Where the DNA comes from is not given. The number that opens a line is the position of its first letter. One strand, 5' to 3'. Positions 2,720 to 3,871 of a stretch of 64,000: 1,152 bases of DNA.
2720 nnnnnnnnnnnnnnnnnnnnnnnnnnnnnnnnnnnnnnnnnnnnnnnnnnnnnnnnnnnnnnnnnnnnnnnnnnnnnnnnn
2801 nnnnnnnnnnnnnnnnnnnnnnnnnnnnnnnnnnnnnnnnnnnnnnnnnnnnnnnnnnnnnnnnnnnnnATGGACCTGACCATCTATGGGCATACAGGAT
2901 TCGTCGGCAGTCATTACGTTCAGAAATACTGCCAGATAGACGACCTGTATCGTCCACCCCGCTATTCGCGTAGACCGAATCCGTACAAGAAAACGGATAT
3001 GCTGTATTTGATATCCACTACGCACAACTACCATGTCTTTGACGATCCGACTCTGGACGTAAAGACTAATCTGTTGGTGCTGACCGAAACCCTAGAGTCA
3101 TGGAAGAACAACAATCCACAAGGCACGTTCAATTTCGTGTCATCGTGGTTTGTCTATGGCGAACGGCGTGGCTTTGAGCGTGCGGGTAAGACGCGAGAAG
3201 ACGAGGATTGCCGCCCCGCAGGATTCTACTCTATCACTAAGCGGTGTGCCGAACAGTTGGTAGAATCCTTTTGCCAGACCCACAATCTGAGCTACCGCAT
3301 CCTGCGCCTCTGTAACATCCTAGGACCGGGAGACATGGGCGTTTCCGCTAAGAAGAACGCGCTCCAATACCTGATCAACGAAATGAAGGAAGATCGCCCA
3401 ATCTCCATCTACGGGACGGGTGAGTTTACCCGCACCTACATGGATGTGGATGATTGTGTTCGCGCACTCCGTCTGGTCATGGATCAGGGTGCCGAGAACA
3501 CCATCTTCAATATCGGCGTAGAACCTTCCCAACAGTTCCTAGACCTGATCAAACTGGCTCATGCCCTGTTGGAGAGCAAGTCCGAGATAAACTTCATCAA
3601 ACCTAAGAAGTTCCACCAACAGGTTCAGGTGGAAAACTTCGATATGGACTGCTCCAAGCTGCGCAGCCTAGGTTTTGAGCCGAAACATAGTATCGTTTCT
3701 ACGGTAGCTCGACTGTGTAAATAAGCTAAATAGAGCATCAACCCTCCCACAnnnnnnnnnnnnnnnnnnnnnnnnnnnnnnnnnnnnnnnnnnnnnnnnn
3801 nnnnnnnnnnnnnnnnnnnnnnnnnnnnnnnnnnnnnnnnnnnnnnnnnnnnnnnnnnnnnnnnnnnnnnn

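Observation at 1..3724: Phage-encoded hybrid 6-deoxy / 3,6-dideoxy-hexose pathway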

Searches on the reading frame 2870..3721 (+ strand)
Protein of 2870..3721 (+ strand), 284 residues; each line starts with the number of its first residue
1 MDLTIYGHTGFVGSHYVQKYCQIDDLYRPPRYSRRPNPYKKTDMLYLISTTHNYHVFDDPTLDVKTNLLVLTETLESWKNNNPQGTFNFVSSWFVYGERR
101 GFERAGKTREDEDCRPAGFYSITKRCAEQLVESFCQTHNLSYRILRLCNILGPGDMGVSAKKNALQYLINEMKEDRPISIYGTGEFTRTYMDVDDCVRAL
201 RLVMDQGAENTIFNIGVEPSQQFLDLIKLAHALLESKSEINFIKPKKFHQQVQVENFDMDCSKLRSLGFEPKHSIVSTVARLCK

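Call 4: search_protein_families(library=pfam, proteins=[window:2870-3721:+], max_evalue=0.01)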
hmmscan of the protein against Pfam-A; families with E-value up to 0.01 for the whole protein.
window:2870-3721:+ (284 aa): 3 families
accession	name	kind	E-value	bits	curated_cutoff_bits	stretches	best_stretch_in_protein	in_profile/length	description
PF01370.27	Epimerase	-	6.8e-31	107.9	20.9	1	57-216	81-240/240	NAD dependent epimerase/dehydratase family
PF16363.11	GDP_Man_Dehyd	-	2.9e-17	63.6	27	1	56-280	91-330/332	GDP-mannose 4,6 dehydratase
PF07993.18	NAD_binding_4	-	1.5e-08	34.6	20.1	1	74-199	119-257/258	Male sterility protein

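Call 5: search_protein_families(library=ncbifam, proteins=[window:2870-3721:+], max_evalue=0.01)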
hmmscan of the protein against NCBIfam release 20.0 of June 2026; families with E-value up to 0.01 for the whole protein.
window:2870-3721:+ (284 aa): 15 families
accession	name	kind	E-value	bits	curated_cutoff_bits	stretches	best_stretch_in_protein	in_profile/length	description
TIGR01181.1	dTDP_gluc_dehyt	equivalog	9.9e-30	103.7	365.1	1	45-280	78-305/321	dTDP-glucose 4,6-dehydratase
TIGR02197.1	heptose_epim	equivalog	1.2e-14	54.2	274.6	1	65-269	89-295/316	ADP-glyceromanno-heptose 6-epimerase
NF047922.1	GDPFucSynFcl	equivalog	9.4e-12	45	500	1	119-278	133-293/308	GDP-L-fucose synthase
NF007582.0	PRK10217.1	equivalog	3.8e-11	42.7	698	1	42-238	76-274/355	dTDP-glucose 4,6-dehydratase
NF007490.0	PRK10084.1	subfamily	9.6e-10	38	649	1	113-236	160-279/361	dTDP-glucose 4,6-dehydratase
NF008872.0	PRK11908.1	equivalog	8.6e-09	34.9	294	1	119-242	148-276/349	bifunctional UDP-4-keto-pentose/UDP-xylose synthase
TIGR01179.1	galE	equivalog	1.3e-08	34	262.3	1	85-241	114-282/332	UDP-glucose 4-epimerase GalE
TIGR04180.1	EDH_00030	hypoth_equivalog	2.4e-07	30.1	475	1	61-272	91-295/297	NAD-dependent 4,6-dehydratase LegB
NF005998.1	PRK08125.1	equivalog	4.4e-07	28.7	777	1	119-238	462-586/649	bifunctional UDP-4-amino-4-deoxy-L-arabinose formyltransferase/UDP-glucuronic acid oxidase ArnA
TIGR02622.1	CDP_4_6_dhtase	equivalog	3.9e-06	26.2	278.45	1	56-281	93-325/352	CDP-glucose 4,6-dehydratase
NF041015.1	UDPsulfquin_syn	equivalog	4.6e-06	25.8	575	1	175-281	249-358/384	UDP-sulfoquinovose synthase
NF008360.0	PRK11150.1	equivalog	4.8e-06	26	452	1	87-276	111-295/310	ADP-glyceromanno-heptose 6-epimerase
NF011728.1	PRK15181.1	equivalog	9.9e-06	24.8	760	1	86-272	135-323/348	Vi polysaccharide biosynthesis UDP-N-acetylglucosaminuronic acid C-4 epimerase TviC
NF043036.1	ErythonDh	equivalog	0.00029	20.1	325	1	55-150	88-179/321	D-erythronate dehydrogenase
NF047837.1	UDPAcbARedWbcJ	equivalog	0.00038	19.5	500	1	119-233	102-211/372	UDP-2-acetamido-2,6-beta-L-arabino-hexul-4-ose reductase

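Call 9: search_solved_structures(query=window:2870-3721:+, show_alignments=2, max_evalue=0.00001)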
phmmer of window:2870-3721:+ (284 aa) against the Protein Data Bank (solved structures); distinct sequences matched with E-value up to 0.00001: 31.
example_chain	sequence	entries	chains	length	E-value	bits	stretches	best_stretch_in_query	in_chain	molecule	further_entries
4zrm_A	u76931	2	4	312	3.3e-19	72.4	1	58-275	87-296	UDP-glucose 4-epimerase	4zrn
2hun_A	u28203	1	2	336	1.8e-17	66.8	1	43-274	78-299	336aa long hypothetical dTDP-glucose 4,6-dehydratase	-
6zl6_A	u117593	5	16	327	1.1e-14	57.6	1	64-245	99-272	Epimerase domain-containing protein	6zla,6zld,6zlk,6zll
6zlj_A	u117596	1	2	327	3.9e-14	55.8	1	64-245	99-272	Epimerase domain-containing protein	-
3ehe_A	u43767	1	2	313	8.5e-14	54.7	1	61-274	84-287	UDP-glucose 4-epimerase (GalE-1)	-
8du1_A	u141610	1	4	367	1.1e-11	47.8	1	84-272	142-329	dTDP-glucose 4,6-dehydratase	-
6x3b_A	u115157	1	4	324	1.5e-11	47.3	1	43-240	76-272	GDP-6-deoxy-D-mannose reductase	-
8shh_A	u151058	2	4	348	9.1e-11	44.7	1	101-275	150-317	dTDP-glucose 4,6-dehydratase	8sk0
4gll_A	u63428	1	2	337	1.5e-10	44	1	113-271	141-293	UDP-glucuronic acid decarboxylase 1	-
2b69_A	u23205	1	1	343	1.6e-10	43.9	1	113-271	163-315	UDP-glucuronate decarboxylase 1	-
6dnt_A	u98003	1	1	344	1.9e-10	43.7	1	76-271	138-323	NAD-dependent epimerase/dehydratase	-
4m55_A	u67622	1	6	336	7.4e-10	41.8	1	113-271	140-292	UDP-glucuronic acid decarboxylase 1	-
6bi4_A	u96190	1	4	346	8.9e-10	41.5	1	56-274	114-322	dTDP-glucose 4,6-dehydratase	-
4lk3_A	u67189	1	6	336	1e-09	41.3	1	113-271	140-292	UDP-glucuronic acid decarboxylase 1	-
6bwl_A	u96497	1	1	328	1.4e-09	40.9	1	73-277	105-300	Pal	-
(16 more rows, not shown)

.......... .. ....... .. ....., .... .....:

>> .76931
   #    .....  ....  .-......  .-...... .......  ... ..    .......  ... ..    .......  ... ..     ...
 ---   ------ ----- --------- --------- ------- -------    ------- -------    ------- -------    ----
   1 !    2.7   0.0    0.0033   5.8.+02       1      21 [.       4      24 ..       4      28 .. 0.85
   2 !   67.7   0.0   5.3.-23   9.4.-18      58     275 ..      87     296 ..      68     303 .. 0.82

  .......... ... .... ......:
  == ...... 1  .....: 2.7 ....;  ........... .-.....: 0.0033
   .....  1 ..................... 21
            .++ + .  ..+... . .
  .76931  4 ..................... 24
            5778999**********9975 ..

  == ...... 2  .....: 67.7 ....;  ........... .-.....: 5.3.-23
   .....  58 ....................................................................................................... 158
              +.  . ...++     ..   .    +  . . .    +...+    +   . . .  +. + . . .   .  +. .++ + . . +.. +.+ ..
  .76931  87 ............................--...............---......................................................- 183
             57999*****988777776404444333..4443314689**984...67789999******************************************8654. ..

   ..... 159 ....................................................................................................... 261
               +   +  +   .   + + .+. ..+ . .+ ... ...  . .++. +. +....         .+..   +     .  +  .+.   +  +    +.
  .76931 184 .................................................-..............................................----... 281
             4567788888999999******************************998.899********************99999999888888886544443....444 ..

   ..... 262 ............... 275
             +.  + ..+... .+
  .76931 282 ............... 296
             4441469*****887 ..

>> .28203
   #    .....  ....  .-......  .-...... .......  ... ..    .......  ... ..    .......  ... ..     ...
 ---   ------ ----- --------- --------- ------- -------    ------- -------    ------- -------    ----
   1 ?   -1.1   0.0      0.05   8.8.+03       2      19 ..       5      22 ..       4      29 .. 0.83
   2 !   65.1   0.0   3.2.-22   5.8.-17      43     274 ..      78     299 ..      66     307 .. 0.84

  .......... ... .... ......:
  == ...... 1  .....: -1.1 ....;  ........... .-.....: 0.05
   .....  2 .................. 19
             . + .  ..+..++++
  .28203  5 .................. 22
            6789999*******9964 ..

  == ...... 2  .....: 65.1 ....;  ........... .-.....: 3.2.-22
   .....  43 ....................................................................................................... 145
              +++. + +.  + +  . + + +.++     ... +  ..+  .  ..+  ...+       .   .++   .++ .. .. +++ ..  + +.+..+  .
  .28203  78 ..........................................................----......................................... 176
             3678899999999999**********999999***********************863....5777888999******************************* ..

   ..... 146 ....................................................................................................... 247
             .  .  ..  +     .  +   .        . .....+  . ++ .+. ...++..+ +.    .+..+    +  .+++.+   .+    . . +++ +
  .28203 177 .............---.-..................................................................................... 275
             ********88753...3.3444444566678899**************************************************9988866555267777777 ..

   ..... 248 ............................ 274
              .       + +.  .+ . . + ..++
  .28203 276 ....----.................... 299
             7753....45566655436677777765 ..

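Call 11: find_encoding_contigs(protein=window:2870-3721:+, flank=10000, max_places=6)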
Protein window:2870-3721:+ (284 aa): no gene with exactly this product is on record in the collection.

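Call 58: search_protein_families(library=phrogs, proteins=[window:2870-3721:+], max_evalue=0.001)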
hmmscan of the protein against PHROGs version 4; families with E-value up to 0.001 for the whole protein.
window:2870-3721:+ (284 aa): 1 family
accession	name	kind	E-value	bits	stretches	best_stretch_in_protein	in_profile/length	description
phrog_540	-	DNA, RNA and nucleotide metabolism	6.4e-29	101.8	1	56-281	370-589/715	nucleotide-sugar epimerase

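Call 72: find_homologous_proteins(query=window:2870-3721:+, max_evalue=0.00001)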
Query window:2870-3721:+ (284 aa): 3271 proteins with E <= 0.00001 among 3564 candidates; the best 120 are listed.
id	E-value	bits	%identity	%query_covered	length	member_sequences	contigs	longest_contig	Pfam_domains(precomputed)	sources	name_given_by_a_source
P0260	4.1e-177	605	90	100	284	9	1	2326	PF16363.12,PF07993.19,PF01370.28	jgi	jgi:nucleoside-diphosphate-sugar epimerase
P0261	1.7e-169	580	86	100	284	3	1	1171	PF16363.12,PF07993.19,PF01370.28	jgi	jgi:nucleoside-diphosphate-sugar epimerase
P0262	3.1e-162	557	83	100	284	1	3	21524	PF16363.12,PF07993.19,PF01370.28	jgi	jgi:nucleoside-diphosphate-sugar epimerase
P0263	3.6e-158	543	81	100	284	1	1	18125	PF16363.12,PF07993.19,PF01370.28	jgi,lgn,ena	jgi:nucleoside-diphosphate-sugar epimerase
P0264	1.3e-156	538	79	100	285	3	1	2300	PF16363.12,PF07993.19,PF01370.28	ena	-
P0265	1.9e-156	538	81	100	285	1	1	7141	PF16363.12,PF07993.19,PF01370.28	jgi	jgi:nucleoside-diphosphate-sugar epimerase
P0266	3.7e-151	520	79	100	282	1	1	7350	PF16363.12,PF07993.19,PF01370.28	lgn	-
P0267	4.9e-151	520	77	100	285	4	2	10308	PF16363.12,PF07993.19,PF01370.28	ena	-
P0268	5.8e-151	520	77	100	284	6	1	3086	PF16363.12,PF07993.19,PF01370.28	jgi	jgi:nucleoside-diphosphate-sugar epimerase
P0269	3.2e-150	517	78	100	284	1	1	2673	PF16363.12,PF07993.19,PF01370.28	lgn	-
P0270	3.0e-145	501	74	100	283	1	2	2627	PF16363.12,PF07993.19,PF01370.28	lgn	-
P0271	9.2e-145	499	74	100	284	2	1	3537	PF16363.12,PF07993.19,PF01370.28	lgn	-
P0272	1.9e-141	488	86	85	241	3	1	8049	PF16363.12,PF07993.19,PF01370.28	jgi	jgi:nucleoside-diphosphate-sugar epimerase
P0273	2.4e-140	485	72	100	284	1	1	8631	PF16363.12,PF07993.19,PF01370.28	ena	-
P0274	3.7e-140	484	73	100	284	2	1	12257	PF16363.12,PF07993.19,PF01370.28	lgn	-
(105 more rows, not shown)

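Call 79: predict_structure(alignment_id=A2)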
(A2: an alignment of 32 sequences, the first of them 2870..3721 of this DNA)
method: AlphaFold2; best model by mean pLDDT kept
length: 284 residues; sequences in the alignment: 32
mean_pLDDT: 89.3   pTM: 0.90
mean pLDDT of the five models: 89.3, 88.8, 88.4, 88.1, 87.4
residues with pLDDT >= 90: 194; 70-90: 68; 50-70: 22; < 50: 0
segments of 3 or more residues with pLDDT < 50: none
pLDDT, mean of each block of 10 residues (from residue 1): 94 96 96 92 90 66 85 96 96 65 66 74 89 98 95 84 89 96 90 97 98 94 97 97 86 80 96 96 94
secondary structure, 60 per line:
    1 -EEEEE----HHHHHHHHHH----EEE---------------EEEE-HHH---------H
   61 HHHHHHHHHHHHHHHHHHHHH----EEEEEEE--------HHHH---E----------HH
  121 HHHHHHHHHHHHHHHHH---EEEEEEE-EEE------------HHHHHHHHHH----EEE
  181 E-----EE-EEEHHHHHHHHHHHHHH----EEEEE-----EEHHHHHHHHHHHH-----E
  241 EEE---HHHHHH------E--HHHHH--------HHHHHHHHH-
elements in order: E2-6 H11-20 E25-27 E43-46 H60-81 E86-92 H101-104 H119-137 E141-147 E149-151 H164-173 E178-181 E190-192 H193-206 E211-215 H223-234 E240-243 H247-252 H262-266 H275-283

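Call 81: fold_search(model_id=the predicted structure, library=pdb)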
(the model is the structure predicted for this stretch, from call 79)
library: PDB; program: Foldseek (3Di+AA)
matches with E <= 10: 1510; with E <= 0.001: 682
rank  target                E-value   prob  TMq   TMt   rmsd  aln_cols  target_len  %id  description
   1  4zrm_B                8.7e-22  1.00  0.85  0.79   2.7       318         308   24  Crystal Structure of UDP-Glucose 4-Epimerase (TM0509) from Hyperthermophilic Eubacterium Thermotoga maritima (released 2015-09-16)
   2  2hun_B                1.5e-21  1.00  0.82  0.72   3.3       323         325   24  Crystal structure of hypothetical protein PH0414 from Pyrococcus horikoshii OT3 (released 2007-01-26)
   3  4zrn_A                1.8e-21  1.00  0.82  0.76   3.6       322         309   25  Crystal Structure of UDP-Glucose 4-Epimerase (TM0509) with UDP-glucose from Hyperthermophilic Eubacterium Thermotoga M (released 2015-09-16)
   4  1keu_A                3.3e-21  1.00  0.82  0.65   5.0       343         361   20  The crystal structure of dTDP-D-glucose 4,6-dehydratase (RmlB) from Salmonella enterica serovar Typhimurium with dTDP- (released 2002-01-25)
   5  6x3b_D                4.5e-21  1.00  0.82  0.80   3.1       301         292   23  Structure of RMD from Pseudomonas aeruginosa complexed with NADPH (released 2021-05-26)
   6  4zrm_A                5.1e-21  1.00  0.82  0.76   5.2       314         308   25  Crystal Structure of UDP-Glucose 4-Epimerase (TM0509) from Hyperthermophilic Eubacterium Thermotoga maritima (released 2015-09-16)
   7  2hun_A                6.9e-21  1.00  0.81  0.70   4.7       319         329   22  Crystal structure of hypothetical protein PH0414 from Pyrococcus horikoshii OT3 (released 2007-01-26)
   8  6x3b_B                8.8e-21  1.00  0.82  0.79   3.2       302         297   20  Structure of RMD from Pseudomonas aeruginosa complexed with NADPH (released 2021-05-26)
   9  8sk0_B                1.1e-20  1.00  0.83  0.72   3.8       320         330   19  Crystal structure of EvdS6 decarboxylase in ligand bound state (released 2023-08-09)
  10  6x3b_A                2.6e-20  1.00  0.82  0.78   3.1       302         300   21  Structure of RMD from Pseudomonas aeruginosa complexed with NADPH (released 2021-05-26)
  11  8du1_C                4.8e-20  1.00  0.80  0.65   4.1       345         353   21  Crystal Structure of NAD bound dTDP-glucose 4,6-dehydratase from Elizabethkingia anophelis (released 2022-08-10)
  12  1g1a_A                5.8e-20  1.00  0.79  0.65   5.5       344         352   21  THE CRYSTAL STRUCTURE OF DTDP-D-GLUCOSE 4,6-DEHYDRATASE (RMLB)FROM SALMONELLA ENTERICA SEROVAR TYPHIMURIUM (released 2001-03-21)
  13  6zlk_A                7.0e-20  1.00  0.81  0.74   3.8       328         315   22  Equilibrium Structure of UDP-Glucuronic acid 4-epimerase from Bacillus cereus in complex with UDP-Glucuronic acid/UDP- (released 2020-07-29)
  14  8shh_A                7.4e-20  1.00  0.82  0.73   3.8       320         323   19  Crystal structure of EvdS6 decarboxylase in ligand free state (released 2023-08-09)
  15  6zlj_A                7.4e-20  1.00  0.80  0.73   3.6       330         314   21  Crystal Structure of UDP-Glucuronic acid 4-epimerase Y149F mutant from Bacillus cereus in complex with UDP-4-DEOXY-4-F (released 2020-07-29)
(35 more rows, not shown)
